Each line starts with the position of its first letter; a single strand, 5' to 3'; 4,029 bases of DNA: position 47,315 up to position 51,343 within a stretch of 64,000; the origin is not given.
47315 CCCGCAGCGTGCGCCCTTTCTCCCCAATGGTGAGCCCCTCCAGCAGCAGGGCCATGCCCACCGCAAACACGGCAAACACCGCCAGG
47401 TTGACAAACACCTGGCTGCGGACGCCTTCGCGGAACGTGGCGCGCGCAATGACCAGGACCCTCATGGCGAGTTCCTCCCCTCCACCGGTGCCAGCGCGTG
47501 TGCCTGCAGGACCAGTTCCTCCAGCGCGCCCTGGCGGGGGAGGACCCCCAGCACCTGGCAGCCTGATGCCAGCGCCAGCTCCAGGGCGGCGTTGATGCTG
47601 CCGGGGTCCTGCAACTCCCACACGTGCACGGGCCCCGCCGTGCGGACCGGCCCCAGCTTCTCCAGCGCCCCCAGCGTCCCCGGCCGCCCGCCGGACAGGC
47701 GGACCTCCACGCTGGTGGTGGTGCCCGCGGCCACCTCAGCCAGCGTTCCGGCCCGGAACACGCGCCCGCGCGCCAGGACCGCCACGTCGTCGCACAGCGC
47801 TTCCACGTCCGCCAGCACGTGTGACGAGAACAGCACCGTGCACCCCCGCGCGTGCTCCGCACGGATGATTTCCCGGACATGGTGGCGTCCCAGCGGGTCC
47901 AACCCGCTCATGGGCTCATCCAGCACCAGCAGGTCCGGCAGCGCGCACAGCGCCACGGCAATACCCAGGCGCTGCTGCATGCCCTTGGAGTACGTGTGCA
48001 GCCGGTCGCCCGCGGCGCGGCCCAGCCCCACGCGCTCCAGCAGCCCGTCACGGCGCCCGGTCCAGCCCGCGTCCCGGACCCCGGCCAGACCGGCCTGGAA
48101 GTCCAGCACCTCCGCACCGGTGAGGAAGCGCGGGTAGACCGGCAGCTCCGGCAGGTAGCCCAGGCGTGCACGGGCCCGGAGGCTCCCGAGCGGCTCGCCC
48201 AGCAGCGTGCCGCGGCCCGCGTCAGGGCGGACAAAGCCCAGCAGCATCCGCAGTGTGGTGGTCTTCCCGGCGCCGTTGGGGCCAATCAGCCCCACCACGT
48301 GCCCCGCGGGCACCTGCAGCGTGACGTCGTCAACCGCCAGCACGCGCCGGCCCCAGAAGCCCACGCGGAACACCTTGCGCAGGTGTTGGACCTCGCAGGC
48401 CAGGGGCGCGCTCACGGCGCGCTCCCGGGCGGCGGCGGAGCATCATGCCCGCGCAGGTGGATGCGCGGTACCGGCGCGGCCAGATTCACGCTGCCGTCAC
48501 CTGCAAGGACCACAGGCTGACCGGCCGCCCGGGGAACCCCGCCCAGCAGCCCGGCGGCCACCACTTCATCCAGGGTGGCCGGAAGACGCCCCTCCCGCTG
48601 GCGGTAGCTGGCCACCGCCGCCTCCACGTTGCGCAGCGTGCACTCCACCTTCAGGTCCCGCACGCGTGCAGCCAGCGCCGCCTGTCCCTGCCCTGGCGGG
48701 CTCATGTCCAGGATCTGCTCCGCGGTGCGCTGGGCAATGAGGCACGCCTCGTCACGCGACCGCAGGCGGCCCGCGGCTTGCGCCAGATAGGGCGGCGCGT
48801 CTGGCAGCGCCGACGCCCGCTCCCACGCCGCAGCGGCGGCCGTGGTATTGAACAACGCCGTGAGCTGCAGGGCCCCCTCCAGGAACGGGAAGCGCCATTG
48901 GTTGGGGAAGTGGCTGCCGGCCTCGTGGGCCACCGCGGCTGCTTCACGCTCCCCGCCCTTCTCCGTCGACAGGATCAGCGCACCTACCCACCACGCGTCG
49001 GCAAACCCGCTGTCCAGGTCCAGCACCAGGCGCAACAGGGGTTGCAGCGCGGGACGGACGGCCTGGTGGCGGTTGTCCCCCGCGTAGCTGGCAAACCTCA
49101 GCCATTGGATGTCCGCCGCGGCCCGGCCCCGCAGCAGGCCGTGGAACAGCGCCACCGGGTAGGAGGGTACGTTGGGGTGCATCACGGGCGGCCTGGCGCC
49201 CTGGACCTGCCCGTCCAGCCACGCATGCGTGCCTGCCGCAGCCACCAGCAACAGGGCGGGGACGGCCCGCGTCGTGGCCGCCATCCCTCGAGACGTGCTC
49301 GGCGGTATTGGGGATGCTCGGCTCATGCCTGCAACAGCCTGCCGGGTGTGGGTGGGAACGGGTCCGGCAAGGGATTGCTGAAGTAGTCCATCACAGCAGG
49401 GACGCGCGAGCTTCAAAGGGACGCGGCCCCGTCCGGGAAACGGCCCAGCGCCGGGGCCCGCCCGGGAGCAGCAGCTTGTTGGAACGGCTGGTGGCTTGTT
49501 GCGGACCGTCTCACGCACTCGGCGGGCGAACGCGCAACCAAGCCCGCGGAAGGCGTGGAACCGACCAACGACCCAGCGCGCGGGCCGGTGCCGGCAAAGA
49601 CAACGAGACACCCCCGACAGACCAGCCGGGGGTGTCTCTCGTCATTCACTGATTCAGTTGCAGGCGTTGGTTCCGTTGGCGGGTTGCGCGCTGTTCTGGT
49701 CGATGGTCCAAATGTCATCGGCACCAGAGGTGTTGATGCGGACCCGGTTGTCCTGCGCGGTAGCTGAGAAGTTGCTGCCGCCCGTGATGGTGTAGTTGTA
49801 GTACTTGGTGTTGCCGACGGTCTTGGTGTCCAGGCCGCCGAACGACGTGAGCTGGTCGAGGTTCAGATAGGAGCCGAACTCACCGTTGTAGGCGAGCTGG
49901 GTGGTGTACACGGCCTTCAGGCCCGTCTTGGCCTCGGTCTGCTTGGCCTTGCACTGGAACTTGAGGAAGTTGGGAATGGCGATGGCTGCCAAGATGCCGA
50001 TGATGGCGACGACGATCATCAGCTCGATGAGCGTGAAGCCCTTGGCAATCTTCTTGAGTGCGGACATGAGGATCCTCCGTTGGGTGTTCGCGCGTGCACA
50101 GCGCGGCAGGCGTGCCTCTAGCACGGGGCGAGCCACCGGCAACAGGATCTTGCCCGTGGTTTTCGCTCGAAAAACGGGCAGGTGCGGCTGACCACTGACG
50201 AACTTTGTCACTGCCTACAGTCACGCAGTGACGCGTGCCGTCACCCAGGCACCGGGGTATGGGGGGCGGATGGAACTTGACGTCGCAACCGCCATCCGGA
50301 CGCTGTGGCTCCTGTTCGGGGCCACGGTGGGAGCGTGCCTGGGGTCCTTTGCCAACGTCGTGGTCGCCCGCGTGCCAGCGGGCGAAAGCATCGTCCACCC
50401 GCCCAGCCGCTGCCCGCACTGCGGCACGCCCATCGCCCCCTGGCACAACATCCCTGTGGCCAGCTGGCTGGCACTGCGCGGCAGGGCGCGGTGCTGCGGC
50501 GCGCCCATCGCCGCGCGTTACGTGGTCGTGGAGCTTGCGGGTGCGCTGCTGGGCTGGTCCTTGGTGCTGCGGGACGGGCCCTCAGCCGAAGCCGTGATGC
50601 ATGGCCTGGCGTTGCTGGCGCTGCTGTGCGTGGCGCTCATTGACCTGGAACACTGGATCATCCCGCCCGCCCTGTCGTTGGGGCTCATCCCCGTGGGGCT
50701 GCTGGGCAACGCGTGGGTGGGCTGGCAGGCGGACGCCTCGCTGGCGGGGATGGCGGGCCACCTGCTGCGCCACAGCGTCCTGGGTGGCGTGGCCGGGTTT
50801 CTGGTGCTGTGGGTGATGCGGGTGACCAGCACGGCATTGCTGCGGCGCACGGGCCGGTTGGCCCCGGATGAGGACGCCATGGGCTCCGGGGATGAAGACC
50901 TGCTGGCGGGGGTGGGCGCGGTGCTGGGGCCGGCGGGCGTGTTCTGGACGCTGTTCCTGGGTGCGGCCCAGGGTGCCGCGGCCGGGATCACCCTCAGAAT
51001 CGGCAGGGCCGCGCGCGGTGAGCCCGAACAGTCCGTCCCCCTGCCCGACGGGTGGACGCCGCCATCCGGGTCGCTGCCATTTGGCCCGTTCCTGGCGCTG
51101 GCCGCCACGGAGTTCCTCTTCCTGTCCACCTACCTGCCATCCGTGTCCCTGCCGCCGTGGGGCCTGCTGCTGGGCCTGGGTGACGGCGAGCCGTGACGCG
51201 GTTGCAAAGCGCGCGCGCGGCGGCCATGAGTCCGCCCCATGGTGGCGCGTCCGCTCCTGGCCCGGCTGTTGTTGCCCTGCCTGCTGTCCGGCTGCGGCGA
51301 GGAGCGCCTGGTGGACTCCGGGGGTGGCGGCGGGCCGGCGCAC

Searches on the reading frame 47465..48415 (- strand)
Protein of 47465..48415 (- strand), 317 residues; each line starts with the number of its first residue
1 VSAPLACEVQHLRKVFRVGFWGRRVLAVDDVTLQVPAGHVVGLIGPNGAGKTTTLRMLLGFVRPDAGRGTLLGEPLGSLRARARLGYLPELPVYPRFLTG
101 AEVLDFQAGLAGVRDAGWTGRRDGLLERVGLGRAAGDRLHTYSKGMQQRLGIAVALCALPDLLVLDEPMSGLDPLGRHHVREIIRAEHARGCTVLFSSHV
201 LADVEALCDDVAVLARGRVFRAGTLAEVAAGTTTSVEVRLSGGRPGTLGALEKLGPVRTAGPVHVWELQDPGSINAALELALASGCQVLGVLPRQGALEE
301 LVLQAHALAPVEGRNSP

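Call 6: search_protein_families(library=pfam, proteins=[window:47465-48415:-], max_evalue=0.01)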
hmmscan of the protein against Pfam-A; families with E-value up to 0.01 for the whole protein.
window:47465-48415:- (317 aa): 3 families
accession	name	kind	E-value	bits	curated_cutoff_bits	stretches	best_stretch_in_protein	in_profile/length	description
PF00005.33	ABC_tran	-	2.2e-25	90.3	25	1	29-169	2-136/137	ABC transporter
PF13304.12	AAA_21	-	2e-14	54.8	27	2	134-199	230-298/304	AAA domain, putative AbiEii toxin, Type IV TA system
PF13401.12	AAA_22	-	0.007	17.1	27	0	43-167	10-92/130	AAA domain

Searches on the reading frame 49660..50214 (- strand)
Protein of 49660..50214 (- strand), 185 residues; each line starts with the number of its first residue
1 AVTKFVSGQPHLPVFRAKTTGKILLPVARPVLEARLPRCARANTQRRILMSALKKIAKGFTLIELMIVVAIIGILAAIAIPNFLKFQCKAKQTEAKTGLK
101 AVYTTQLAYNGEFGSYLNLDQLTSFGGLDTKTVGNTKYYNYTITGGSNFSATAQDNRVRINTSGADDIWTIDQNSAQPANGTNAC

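Call 84: search_protein_families(library=pfam, proteins=[window:49660-50214:-], max_evalue=0.01)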
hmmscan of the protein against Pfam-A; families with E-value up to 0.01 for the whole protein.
window:49660-50214:- (185 aa): 3 families
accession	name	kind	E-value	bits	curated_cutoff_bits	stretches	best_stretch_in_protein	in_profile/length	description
PF07963.17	N_methyl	-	5.2e-09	35.8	21.2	1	57-80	4-27/27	Prokaryotic N-terminal methylation motif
PF14245.11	Pilin_PilA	-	0.00065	20.5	28.5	1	86-108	1-23/136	Type IV pilin PilA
PF16734.10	Pilin_GH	-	0.0015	19.3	28.9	1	92-153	1-62/114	Type IV pilin-like G and H, putative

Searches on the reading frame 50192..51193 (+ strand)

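Call 25: search_protein_families(library=pfam, proteins=[window:50192-51193:+], max_evalue=0.0001)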
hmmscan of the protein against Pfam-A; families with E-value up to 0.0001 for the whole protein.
window:50192-51193:+ (334 aa): 2 families
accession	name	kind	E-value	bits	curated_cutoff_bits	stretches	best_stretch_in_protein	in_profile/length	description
PF06750.18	A24_N_bact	-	1.9e-30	105.2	23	1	46-125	2-81/84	Bacterial Peptidase A24 N-terminal domain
PF01478.23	Peptidase_A24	-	2.5e-11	44.4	26.5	1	140-265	3-103/104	Type IV leader peptidase family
